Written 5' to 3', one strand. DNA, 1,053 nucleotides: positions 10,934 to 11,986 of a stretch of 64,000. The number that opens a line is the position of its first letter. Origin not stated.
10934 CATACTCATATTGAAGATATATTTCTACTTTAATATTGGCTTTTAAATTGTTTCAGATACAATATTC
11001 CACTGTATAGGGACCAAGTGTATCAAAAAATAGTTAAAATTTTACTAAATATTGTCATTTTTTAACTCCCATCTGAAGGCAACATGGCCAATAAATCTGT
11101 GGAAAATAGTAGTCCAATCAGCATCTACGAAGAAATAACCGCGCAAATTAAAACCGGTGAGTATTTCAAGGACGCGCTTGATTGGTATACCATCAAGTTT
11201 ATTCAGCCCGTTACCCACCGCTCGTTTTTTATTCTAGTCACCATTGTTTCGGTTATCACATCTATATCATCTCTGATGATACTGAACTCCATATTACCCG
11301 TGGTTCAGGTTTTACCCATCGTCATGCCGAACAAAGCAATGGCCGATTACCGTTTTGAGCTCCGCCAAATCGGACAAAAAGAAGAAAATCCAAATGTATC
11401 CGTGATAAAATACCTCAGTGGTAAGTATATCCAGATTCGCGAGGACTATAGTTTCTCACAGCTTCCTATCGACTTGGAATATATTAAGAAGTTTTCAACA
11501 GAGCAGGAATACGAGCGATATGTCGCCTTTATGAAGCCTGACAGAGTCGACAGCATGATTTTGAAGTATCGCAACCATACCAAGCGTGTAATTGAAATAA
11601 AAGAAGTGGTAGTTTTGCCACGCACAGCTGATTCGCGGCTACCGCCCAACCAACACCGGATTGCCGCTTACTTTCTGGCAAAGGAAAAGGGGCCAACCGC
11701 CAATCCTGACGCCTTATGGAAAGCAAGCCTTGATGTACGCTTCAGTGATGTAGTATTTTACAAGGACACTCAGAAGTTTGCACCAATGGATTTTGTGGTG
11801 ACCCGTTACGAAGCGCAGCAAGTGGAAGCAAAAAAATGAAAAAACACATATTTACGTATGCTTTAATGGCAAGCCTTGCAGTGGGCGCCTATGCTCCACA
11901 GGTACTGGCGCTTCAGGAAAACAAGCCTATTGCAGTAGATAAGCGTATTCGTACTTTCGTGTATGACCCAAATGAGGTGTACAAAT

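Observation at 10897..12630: Orphan VirB8-like/VirB9-like pair with no other type IV secretion genes in 64 kb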

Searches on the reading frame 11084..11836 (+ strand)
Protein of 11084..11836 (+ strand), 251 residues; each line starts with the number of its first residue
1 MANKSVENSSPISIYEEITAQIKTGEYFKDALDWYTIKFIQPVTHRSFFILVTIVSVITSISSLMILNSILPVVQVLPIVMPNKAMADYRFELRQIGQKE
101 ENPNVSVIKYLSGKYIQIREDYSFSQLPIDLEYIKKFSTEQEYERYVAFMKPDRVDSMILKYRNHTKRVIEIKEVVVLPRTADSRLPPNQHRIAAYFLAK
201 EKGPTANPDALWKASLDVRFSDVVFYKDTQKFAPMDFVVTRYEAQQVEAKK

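Call 3: search_protein_families(library=pfam, proteins=[window:11084-11836:+], max_evalue=0.1)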
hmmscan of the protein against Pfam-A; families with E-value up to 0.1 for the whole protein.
window:11084-11836:+ (251 aa): 1 family
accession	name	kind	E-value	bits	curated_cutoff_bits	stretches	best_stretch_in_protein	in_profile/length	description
PF04335.19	VirB8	-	6.7e-07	29.8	23.2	1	34-245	5-211/213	VirB8 protein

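Call 4: search_protein_families(library=ncbifam, proteins=[window:11084-11836:+], max_evalue=0.1)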
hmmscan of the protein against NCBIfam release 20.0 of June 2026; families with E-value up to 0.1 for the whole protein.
window:11084-11836:+ (251 aa): 0 families

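Call 7: find_homologous_proteins(query=window:11084-11836:+)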
Query window:11084-11836:+ (251 aa): 7 proteins with E <= 0.001 among 227 candidates.
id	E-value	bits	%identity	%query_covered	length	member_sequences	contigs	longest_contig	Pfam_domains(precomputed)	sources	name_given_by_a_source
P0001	1.2e-158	544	100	100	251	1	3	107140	PF04335.20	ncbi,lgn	-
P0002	9.5e-130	449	79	100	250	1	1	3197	PF04335.20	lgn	-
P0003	2.1e-124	432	75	100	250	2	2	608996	PF04335.20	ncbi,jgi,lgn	jgi:type IV secretory pathway component VirB8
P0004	8.1e-122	424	74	100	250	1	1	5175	PF04335.20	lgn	-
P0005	3.0e-85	304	57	95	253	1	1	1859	PF04335.20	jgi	jgi:type IV secretory pathway component VirB8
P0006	2.4e-84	301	56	95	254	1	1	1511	PF04335.20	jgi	jgi:type IV secretory pathway component VirB8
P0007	4.1e-83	297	53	95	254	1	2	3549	PF04335.20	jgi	jgi:type IV secretory pathway component VirB8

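Call 8: find_encoding_contigs(protein=P0001, flank=10000, max_places=4)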
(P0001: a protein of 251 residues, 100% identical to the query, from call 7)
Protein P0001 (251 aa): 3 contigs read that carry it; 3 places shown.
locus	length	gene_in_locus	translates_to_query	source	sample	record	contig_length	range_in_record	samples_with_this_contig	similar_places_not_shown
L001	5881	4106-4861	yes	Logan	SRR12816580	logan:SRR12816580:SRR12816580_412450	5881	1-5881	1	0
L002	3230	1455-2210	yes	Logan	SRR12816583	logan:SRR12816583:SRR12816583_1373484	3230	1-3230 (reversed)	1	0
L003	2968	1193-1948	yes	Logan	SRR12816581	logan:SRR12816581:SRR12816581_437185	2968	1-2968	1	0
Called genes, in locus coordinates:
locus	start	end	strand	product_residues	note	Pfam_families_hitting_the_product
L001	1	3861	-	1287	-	?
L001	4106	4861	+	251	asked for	PF04335:VirB8 (weak)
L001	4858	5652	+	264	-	PF03524:CagX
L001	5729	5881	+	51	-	?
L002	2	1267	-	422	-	?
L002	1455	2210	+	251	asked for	PF04335:VirB8 (weak)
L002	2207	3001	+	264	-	PF03524:CagX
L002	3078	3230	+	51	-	?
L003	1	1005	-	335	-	?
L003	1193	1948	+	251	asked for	PF04335:VirB8 (weak)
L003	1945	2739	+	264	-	PF03524:CagX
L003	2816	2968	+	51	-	?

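Call 9: find_encoding_contigs(protein=P0003, flank=10000, max_places=4)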
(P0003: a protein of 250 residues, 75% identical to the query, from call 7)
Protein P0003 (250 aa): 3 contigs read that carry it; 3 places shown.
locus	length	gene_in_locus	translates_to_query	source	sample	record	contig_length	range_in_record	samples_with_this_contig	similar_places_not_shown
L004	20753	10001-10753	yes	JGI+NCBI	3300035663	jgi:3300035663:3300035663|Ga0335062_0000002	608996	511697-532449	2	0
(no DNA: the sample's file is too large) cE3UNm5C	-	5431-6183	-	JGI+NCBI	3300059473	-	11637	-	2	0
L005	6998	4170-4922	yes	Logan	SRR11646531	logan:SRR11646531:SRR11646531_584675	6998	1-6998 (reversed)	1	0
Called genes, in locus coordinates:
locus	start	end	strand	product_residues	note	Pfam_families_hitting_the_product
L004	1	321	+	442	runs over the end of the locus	PF05221:AdoHcyase, PF00670:AdoHcyase_NAD, PF02826:2-Hacid_dh_C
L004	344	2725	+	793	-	PF00989:PAS (faint), PF13188:PAS_8 (faint), PF08448:PAS_4, PF12860:PAS_7, PF00512:HisKA, PF02518:HATPase_c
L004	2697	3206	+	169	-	PF02367:TsaE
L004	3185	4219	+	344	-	PF02958:EcKL (faint), PF01636:APH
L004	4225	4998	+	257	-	PF00483:NTP_transferase, PF12804:NTP_transf_3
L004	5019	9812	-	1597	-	-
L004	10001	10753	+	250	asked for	PF04335:VirB8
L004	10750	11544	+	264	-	PF03524:CagX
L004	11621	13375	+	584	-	PF02776:TPP_enzyme_N, PF00205:TPP_enzyme_M, PF02775:TPP_enzyme_C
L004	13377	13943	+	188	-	PF01842:ACT, PF22629:ACT_AHAS_ss, PF13710:ACT_5 (weak), PF10369:ALS_ss_C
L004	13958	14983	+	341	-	PF02826:2-Hacid_dh_C (weak), PF03446:NAD_binding_2 (faint), PF03807:F420_oxidored, PF07991:KARI_N, PF01450:KARI_C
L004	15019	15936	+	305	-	PF00120:Gln-synt_C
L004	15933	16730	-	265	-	PF00290:Trp_syntA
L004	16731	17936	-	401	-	PF00291:PALP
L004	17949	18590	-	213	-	PF00697:PRAI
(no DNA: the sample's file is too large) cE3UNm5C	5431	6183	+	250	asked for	PF04335:VirB8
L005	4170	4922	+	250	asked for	PF04335:VirB8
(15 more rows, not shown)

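Call 17: find_related_loci(query=A2, collection=genome_contigs, flank=10000)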
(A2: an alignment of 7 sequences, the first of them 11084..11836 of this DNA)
Query A2 (251 aa) in genome_contigs; peptide patterns used: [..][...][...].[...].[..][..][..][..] (x = any residue, [..] = any of these).
68 stretches matched a pattern; 14 encode a relative of the query (tblastn E <= 1e-3); 14 distinct loci.
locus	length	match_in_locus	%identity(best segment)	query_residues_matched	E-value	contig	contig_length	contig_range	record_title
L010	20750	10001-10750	75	1-251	2e-133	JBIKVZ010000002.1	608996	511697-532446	MAG: Rickettsiales bacterium isolate ME2015-09-01_3300035663_group6_bin56 Rohwer_bin1979_scaffold_2_c1, whole genome sho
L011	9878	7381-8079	39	12-243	8e-58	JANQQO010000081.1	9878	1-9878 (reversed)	MAG: Rickettsiales bacterium isolate IP29b_bin.3 k99_812552, whole genome shotgun sequence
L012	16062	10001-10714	31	17-251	7e-30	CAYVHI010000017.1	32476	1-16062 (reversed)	MAG TPA_asm: uncultured Rickettsiales bacterium isolate SRP287051_co2_205 genome assembly, contig: NODE_2878_length_3247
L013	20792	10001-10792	29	15-246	1e-28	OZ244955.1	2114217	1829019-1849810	MAG: Rickettsiales bacterium isolate 351a7792-30f9-4e5e-aadd-1944ae5c27b2 genome assembly, chromosome: 1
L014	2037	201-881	24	13-250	8e-21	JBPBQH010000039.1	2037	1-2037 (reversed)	MAG: Janthinobacterium lividum isolate 3300037287_metabat.28 3300037287_metabat.28_Ga0393320_0019616, whole genome shotg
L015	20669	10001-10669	24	12-242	2e-18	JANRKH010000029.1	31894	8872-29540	MAG: Rickettsiaceae bacterium isolate bins.216 k141_3801360, whole genome shotgun sequence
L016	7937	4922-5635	23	16-250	6e-18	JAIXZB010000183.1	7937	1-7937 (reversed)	MAG: Rickettsiales bacterium isolate D8_MAG_00035 pond_D8_MAG_00035_000000000068, whole genome shotgun sequence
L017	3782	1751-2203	25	22-172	5e-17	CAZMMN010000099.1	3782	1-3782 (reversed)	MAG TPA_asm: uncultured Rickettsiaceae bacterium isolate SRP219642_co6_27 genome assembly, contig: NODE_25718_length_378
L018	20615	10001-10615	26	18-223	1e-16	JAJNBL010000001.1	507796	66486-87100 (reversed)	MAG: Rickettsiales bacterium isolate C_No_T20_B_bin.125 scaffold_14, whole genome shotgun sequence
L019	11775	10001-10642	24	22-245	3e-15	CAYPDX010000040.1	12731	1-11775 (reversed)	MAG TPA_asm: uncultured Rickettsia sp. isolate SRP296810_co1_77 genome assembly, contig: NODE_5694_length_12731_cov_5.77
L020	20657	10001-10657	24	22-251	4e-14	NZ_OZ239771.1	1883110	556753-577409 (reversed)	Rickettsia endosymbiont of Nabis limbatus isolate 54738 chromosome 1, complete sequence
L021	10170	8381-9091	23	18-243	1e-12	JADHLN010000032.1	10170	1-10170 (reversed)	MAG: Rickettsiales bacterium isolate BS301-5m-G17 BS301-5m-C9112, whole genome shotgun sequence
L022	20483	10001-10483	24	18-178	3e-12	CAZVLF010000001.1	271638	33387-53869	MAG TPA_asm: uncultured Rickettsiales bacterium isolate SRP220891_co1_42 genome assembly, contig: NODE_31_length_271638_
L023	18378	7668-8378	26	16-242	1e-20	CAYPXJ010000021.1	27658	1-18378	MAG TPA_asm: uncultured Rickettsiales bacterium isolate binchicken_co311_73 genome assembly, contig: NODE_2944_length_27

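Call 20: search_protein_families(library=pfam, proteins=[L020:6633-8072:-, L020:5632-6633:-, L020:3724-5499:-, L020:8183-8665:-, L020:8655-9371:-, L015:11794-13812:+, L015:13821-16976:+, L015:16976-20098:+, L022:11504-13054:+, L022:8581-9969:+], max_evalue=0.01)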
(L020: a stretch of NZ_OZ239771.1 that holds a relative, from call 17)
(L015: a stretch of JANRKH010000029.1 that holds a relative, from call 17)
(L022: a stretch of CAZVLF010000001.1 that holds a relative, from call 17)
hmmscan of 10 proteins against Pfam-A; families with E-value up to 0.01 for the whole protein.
L020:6633-8072:- (480 aa): 1 family
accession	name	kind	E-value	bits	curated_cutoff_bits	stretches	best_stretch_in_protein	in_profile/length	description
PF03743.19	TrbI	-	2.2e-39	135.7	35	2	191-345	3-159/188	Bacterial conjugation TrbI-like protein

L020:5632-6633:- (334 aa): 1 family
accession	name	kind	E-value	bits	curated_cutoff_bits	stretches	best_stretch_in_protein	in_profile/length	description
PF00437.27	T2SSE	-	3.4e-33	115.2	24.9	1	21-298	13-264/370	Type II/IV secretion system protein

L020:3724-5499:- (592 aa): 3 families
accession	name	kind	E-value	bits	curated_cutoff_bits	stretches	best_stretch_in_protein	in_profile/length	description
PF02534.20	T4SS-DNA_transf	-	1.8e-171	571.6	20.1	1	120-567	1-466/468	Type IV secretory system Conjugative DNA transfer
PF12696.13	TraG-D_C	-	4.4e-27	94.9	22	1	404-526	2-126/126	TraM recognition site of TraD and TraG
PF10412.15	TrwB_AAD_bind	-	5.3e-19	68.8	20.5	1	247-534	104-376/387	Type IV secretion-system coupling protein DNA-binding domain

L020:8183-8665:- (161 aa): 1 family
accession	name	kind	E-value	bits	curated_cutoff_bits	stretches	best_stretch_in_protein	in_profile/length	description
PF03524.21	CagX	-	6.9e-28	98.3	34.2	1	48-153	1-104/198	Conjugal transfer protein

L020:8655-9371:- (239 aa): 1 family
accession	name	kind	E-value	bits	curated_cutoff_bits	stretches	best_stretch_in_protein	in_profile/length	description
PF04335.19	VirB8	-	2.6e-35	122.6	23.2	1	33-237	3-213/213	VirB8 protein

L015:11794-13812:+ (673 aa): 1 family
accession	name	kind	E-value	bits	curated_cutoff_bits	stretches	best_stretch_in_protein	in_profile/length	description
PF04610.19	TrbL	-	7.2e-12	46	25.9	1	440-528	96-184/215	TrbL/VirB6 plasmid conjugal transfer protein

L015:13821-16976:+ (1052 aa): 1 family
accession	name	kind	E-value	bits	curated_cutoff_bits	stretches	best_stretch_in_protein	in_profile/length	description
PF04610.19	TrbL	-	1.1e-23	84.6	25.9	1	701-895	1-188/215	TrbL/VirB6 plasmid conjugal transfer protein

L015:16976-20098:+ (1041 aa): 1 family
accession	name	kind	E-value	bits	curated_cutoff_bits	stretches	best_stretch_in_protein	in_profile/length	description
PF04610.19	TrbL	-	1.2e-15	58.3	25.9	1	507-690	2-176/215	TrbL/VirB6 plasmid conjugal transfer protein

L022:11504-13054:+ (517 aa): 2 families
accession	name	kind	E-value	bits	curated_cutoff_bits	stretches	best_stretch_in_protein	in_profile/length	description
PF00884.28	Sulfatase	-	4.9e-52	177.5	25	1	215-503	2-301/301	Sulfatase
PF08019.17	EptA_B_N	-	1.3e-08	35.3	22.3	1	59-159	7-107/152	Phosphoethanolamine transferase EptA/EptB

L022:8581-9969:+ (463 aa): 2 families
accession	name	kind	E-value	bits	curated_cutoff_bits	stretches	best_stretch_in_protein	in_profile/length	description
PF00206.25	Lyase_1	-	4.5e-116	388.1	27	1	11-341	1-312/312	Lyase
PF10415.14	FumaraseC_C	-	1e-24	87.1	32.5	1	407-459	1-53/54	Fumarase C C-terminus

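Call 26: search_solved_structures(query=window:11084-11836:+, max_evalue=10, show_alignments=2)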
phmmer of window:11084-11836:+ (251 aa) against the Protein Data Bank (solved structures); distinct sequences matched with E-value up to 10: 3.
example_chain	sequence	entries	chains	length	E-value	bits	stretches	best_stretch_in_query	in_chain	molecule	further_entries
4o3v_A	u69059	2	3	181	2.8e-05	27.5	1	101-245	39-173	VirB8-like protein of type IV secretion system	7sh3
4lso_A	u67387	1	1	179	0.0092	19.2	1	98-178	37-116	Type IV secretion system protein virB8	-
5ucg_A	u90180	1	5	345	0.47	13.6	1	83-166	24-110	Stage II sporulation protein E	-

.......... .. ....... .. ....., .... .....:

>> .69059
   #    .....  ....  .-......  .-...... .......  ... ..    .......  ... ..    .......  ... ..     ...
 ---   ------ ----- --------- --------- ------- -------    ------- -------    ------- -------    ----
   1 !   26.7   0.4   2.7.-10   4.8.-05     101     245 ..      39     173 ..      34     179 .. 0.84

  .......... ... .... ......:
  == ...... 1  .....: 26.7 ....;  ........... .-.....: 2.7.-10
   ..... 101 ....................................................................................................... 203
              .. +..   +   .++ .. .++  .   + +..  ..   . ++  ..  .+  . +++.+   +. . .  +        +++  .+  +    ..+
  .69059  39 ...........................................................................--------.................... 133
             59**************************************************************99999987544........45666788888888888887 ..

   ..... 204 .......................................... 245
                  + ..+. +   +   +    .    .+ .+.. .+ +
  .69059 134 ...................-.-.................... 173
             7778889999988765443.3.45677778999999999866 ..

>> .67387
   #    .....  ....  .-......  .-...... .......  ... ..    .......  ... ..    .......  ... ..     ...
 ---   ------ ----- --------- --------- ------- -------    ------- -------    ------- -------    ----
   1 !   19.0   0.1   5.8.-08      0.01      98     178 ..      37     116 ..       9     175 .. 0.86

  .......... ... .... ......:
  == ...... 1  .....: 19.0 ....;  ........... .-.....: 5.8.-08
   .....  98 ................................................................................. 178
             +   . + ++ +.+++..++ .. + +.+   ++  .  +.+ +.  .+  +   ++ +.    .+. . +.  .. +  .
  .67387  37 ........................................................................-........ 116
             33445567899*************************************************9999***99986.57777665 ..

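Call 33: find_homologous_proteins(query=L020:3724-5499:-, max_evalue=1e-30)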
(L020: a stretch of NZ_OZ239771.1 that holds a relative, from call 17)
Query L020:3724-5499:- (592 aa): 2277 proteins with E <= 1e-30 among 8000 candidates; the best 120 are listed.
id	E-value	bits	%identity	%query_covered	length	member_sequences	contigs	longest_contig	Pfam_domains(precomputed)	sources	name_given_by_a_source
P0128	0.0e+0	1337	99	100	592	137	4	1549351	PF10412.16,PF02534.21,PF12696.14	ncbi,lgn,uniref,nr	ncbi:type IV secretory system conjugative DNA transfer family protein [Rickettsia bellii]|uniref:Typ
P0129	0.0e+0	1286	94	100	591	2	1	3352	PF10412.16,PF02534.21,PF12696.14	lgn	-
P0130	0.0e+0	1275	93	100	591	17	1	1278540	PF10412.16,PF02534.21,PF12696.14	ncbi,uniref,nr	ncbi:VirD4 [Rickettsia africae ESF-5]|uniref:VirD4 n=1 Tax=Rickettsia africae (strain ESF-5) TaxID=3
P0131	0.0e+0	1254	92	100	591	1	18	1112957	PF10412.16,PF02534.21,PF12696.14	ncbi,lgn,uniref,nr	ncbi:type IV secretory system conjugative DNA transfer family protein [Rickettsia typhi]|uniref:VirD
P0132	0.0e+0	1250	92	100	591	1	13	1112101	PF10412.16,PF02534.21,PF12696.14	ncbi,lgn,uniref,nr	ncbi:type IV secretory system conjugative DNA transfer family protein [Rickettsia prowazekii]|uniref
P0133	0.0e+0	1160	86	98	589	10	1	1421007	PF10412.16,PF02534.21,PF12696.14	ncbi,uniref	ncbi:type IV secretory system conjugative DNA transfer family protein [Candidatus Tisiphia endosymbi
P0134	0.0e+0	1159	84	100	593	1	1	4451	PF10412.16,PF02534.21,PF12696.14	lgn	-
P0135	0.0e+0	1158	86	97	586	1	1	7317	PF10412.16,PF02534.21,PF12696.14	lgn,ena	-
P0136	0.0e+0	1158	85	100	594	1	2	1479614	PF10412.16,PF02534.21,PF12696.14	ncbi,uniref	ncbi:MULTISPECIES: type IV secretory system conjugative DNA transfer family protein [unclassified Ca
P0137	0.0e+0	1156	84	100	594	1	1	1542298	PF10412.16,PF02534.21,PF12696.14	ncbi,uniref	ncbi:type IV secretory system conjugative DNA transfer family protein [Candidatus Tisiphia endosymbi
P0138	0.0e+0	1156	86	98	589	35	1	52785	PF10412.16,PF02534.21,PF12696.14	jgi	jgi:type IV secretion system protein VirD4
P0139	0.0e+0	1156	85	99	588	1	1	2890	PF10412.16,PF02534.21,PF12696.14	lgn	-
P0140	0.0e+0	1151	85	98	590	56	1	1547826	PF10412.16,PF02534.21,PF12696.14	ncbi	-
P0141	0.0e+0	1146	84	99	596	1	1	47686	PF10412.16,PF02534.21,PF12696.14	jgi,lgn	jgi:type IV secretion system protein VirD4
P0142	0.0e+0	1140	84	98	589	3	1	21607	PF10412.16,PF02534.21,PF12696.14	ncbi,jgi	jgi:type IV secretion system protein VirD4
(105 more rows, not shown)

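Call 46: search_protein_families(library=pfam, proteins=[L016:1804-4812:-, L011:2525-7177:-, L012:9394-9888:-, L013:9212-9937:+, L018:8844-9845:+, L021:6764-8275:+, L019:8359-8910:-], max_evalue=0.01)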
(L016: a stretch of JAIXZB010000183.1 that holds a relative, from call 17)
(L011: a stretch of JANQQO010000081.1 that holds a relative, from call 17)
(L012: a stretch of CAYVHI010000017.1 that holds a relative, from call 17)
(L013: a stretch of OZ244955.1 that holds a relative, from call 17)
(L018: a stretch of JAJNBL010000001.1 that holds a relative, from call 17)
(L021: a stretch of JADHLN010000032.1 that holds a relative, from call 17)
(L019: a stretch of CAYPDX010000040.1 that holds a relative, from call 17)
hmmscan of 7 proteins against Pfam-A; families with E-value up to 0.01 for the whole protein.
L016:1804-4812:- (1003 aa): 0 families

L011:2525-7177:- (1551 aa): 0 families

L012:9394-9888:- (165 aa): 2 families
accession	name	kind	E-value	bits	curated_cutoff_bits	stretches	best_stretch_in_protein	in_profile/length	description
PF06347.19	SH3_4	-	1.2e-32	111.9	24.1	2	39-95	1-56/56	Bacterial SH3 domain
PF08239.17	SH3_3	-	2.4e-12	47.3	27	1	41-94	1-54/54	Bacterial SH3 domain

L013:9212-9937:+ (242 aa): 3 families
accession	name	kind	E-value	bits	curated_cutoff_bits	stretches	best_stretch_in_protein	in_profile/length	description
PF00483.29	NTP_transferase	-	6.2e-23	82.1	21.2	1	8-239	2-241/245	Nucleotidyl transferase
PF12804.13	NTP_transf_3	-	5.4e-11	43.4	27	1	8-115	1-100/160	MobA-like NTP transferase domain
PF01128.25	IspD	-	0.00095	19.4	27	1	8-78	3-71/221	2-C-methyl-D-erythritol 4-phosphate cytidylyltransferase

L018:8844-9845:+ (334 aa): 2 families
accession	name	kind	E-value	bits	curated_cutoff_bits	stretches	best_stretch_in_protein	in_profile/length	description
PF17676.7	Peptidase_S66C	-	3.3e-28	99.1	23.7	1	205-316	2-118/120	LD-carboxypeptidase C-terminal domain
PF02016.21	Peptidase_S66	-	2.9e-25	89.2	25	1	37-155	1-121/121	LD-carboxypeptidase N-terminal domain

L021:6764-8275:+ (504 aa): 3 families
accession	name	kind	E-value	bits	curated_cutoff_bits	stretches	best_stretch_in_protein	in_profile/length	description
PF00180.25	Iso_dh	-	2.3e-95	320.2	27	1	27-358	1-348/348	Isocitrate/isopropylmalate dehydrogenase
PF18324.6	Isocitrate_DH_C_bact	-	7.9e-27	94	25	1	397-503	1-105/110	Bacterial isocitrate dehydrogenase, C-terminal domain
PF10088.15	DUF2326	-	0.0046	17.1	28.7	0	168-240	33-112/141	Uncharacterised protein conserved in bacteria (DUF2326)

L019:8359-8910:- (184 aa): 1 family
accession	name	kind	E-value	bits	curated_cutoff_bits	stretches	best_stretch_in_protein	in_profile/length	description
PF00213.23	OSCP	-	1.7e-24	87.2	22.3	1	11-179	2-169/172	ATP synthase delta (OSCP) subunit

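Call 55: find_related_loci(query=A2, collection=metagenome_contigs, flank=10000)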
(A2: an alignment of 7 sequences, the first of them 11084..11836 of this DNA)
Query A2 (251 aa) in metagenome_contigs; peptide patterns used: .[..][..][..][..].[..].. (x = any residue, [..] = any of these).
148 stretches matched a pattern; 36 encode a relative of the query (tblastn E <= 1e-3); 36 distinct loci.
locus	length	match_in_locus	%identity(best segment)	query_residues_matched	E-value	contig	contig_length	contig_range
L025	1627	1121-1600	31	17-175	8e-26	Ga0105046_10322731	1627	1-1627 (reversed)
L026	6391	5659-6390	29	16-243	6e-25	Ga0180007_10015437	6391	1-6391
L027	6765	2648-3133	31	25-178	5e-21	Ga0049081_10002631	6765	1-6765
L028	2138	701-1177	28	25-175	2e-19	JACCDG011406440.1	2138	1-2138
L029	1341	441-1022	31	16-207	2e-19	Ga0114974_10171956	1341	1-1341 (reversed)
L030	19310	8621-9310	27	16-248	8e-19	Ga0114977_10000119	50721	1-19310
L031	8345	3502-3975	32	15-158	6e-19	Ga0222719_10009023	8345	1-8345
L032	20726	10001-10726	30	17-248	2e-31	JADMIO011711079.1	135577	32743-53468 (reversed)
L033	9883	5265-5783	28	15-178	2e-18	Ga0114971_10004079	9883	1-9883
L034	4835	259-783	26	15-175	7e-18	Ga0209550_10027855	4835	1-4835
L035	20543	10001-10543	30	25-187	2e-20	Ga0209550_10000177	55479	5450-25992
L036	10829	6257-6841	30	17-195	7e-17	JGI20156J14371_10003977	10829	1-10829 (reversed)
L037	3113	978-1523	25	8-175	2e-16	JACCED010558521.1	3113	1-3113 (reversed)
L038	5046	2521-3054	27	18-181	2e-16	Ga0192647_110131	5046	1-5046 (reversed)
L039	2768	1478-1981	29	18-176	3e-16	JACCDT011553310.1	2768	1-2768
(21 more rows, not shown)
